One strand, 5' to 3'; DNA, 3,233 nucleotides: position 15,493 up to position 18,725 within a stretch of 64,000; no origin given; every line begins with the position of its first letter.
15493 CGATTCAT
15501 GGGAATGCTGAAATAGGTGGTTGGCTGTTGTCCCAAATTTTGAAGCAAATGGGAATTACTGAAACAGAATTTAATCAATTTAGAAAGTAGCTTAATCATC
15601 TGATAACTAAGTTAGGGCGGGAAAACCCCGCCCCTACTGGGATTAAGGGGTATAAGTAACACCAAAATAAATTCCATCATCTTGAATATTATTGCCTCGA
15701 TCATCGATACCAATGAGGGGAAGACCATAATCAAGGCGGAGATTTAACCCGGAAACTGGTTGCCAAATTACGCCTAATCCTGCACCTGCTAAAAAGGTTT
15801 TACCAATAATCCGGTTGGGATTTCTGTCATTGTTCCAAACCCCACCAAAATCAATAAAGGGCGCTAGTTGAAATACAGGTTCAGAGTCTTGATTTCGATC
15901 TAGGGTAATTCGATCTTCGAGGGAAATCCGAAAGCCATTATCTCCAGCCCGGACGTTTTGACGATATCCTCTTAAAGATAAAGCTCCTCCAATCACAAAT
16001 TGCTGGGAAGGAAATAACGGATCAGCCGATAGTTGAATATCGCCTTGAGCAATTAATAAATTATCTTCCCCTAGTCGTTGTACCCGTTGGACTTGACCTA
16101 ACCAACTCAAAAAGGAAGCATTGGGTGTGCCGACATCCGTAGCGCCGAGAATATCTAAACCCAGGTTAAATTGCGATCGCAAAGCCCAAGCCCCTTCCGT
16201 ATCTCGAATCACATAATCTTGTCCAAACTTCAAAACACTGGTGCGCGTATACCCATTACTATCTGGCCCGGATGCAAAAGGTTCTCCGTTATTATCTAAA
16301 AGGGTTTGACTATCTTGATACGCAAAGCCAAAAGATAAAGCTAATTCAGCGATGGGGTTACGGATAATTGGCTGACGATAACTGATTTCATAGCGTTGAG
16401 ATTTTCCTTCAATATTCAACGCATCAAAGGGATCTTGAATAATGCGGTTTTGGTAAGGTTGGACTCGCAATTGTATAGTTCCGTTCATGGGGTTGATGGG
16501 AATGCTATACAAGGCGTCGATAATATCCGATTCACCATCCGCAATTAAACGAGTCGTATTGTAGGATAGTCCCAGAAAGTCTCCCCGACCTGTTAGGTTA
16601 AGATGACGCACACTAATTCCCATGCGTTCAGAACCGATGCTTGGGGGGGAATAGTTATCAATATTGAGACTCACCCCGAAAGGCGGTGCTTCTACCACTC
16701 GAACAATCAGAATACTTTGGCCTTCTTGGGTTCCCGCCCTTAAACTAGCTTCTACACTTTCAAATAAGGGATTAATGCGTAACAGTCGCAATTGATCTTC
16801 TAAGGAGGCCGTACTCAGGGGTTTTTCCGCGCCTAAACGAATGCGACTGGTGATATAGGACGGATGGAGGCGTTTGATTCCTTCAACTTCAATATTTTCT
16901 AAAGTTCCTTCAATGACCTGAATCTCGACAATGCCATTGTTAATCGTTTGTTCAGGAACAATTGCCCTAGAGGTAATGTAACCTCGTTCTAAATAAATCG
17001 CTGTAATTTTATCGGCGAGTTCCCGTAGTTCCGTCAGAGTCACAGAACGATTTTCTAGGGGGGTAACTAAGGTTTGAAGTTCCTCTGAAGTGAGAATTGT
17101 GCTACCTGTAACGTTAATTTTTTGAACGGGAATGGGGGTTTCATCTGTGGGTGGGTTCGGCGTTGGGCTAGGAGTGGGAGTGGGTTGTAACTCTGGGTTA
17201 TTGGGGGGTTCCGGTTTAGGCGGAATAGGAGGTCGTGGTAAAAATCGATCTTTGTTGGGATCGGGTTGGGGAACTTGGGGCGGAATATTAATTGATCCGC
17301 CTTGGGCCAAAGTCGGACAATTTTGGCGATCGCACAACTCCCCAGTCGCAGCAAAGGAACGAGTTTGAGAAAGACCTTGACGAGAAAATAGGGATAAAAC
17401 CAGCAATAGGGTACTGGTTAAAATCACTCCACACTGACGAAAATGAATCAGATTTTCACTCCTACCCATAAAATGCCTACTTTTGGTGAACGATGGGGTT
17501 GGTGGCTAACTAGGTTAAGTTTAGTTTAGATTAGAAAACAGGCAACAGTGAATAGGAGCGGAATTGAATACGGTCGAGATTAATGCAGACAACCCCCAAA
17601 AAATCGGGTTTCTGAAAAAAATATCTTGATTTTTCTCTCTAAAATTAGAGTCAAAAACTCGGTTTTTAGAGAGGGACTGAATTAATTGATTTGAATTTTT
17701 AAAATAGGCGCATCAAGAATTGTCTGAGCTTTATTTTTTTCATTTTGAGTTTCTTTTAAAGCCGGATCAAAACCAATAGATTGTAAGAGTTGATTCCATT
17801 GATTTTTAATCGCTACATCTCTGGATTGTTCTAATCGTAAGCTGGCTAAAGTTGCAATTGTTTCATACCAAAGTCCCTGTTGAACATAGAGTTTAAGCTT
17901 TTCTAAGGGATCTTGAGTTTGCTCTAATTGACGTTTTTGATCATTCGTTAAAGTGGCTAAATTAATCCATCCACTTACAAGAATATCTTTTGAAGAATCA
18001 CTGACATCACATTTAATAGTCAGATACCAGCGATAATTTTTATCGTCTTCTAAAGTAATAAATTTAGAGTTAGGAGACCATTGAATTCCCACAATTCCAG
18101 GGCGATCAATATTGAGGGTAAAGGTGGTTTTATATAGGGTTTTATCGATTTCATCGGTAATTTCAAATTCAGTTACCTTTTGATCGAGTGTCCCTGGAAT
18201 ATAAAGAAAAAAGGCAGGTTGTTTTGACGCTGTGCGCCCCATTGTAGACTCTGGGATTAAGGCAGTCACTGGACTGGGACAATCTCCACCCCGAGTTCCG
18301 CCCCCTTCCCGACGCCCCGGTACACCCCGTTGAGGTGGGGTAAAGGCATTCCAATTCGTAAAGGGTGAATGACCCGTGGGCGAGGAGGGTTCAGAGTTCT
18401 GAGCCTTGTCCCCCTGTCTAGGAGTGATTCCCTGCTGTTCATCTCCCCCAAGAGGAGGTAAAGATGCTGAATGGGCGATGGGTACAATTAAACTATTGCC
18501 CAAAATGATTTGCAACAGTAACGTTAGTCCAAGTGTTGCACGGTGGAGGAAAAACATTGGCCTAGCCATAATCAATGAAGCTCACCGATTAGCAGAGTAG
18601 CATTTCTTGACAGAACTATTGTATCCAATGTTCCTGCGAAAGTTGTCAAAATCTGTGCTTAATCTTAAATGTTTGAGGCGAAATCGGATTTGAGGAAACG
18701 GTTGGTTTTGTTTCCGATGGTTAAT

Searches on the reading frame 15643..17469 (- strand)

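Call 70: search_protein_families(library=pfam, proteins=[window:15643-17469:-], max_evalue=0.00001)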
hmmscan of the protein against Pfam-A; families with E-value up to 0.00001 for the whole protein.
window:15643-17469:- (608 aa): 4 families
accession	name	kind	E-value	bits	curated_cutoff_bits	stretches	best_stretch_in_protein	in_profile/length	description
PF03865.19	ShlB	-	4.2e-32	112.3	22.7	1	250-567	1-309/311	Haemolysin secretion/activation protein ShlB/FhaC/HecB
PF08479.16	POTRA_2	-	8.1e-26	90.1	24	1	114-188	2-76/76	POTRA domain, ShlB-type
PF01103.29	Omp85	-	6.3e-13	49.4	24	1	291-604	1-321/325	Omp85 superfamily domain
PF07244.20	POTRA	-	3.4e-08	34.5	21.3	0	115-188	3-79/79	Surface antigen variable number repeat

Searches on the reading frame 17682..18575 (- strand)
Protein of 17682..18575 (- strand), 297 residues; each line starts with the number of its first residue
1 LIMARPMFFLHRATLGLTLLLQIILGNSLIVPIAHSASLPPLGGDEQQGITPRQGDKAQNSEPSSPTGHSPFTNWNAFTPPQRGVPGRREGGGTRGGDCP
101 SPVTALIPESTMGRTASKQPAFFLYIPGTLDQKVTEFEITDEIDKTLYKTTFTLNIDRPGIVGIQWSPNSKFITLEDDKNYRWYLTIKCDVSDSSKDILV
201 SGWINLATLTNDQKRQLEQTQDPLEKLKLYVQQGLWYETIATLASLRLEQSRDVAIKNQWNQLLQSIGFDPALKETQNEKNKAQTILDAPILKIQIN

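Call 70: search_protein_families(library=pfam, proteins=[window:17682-18575:-], max_evalue=0.00001)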
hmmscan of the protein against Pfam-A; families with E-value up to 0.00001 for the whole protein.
window:17682-18575:- (297 aa): 1 family
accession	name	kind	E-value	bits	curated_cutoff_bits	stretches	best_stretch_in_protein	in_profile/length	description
PF06051.17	DUF928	-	5.3e-49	166.9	26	1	90-271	1-178/184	Domain of Unknown Function (DUF928)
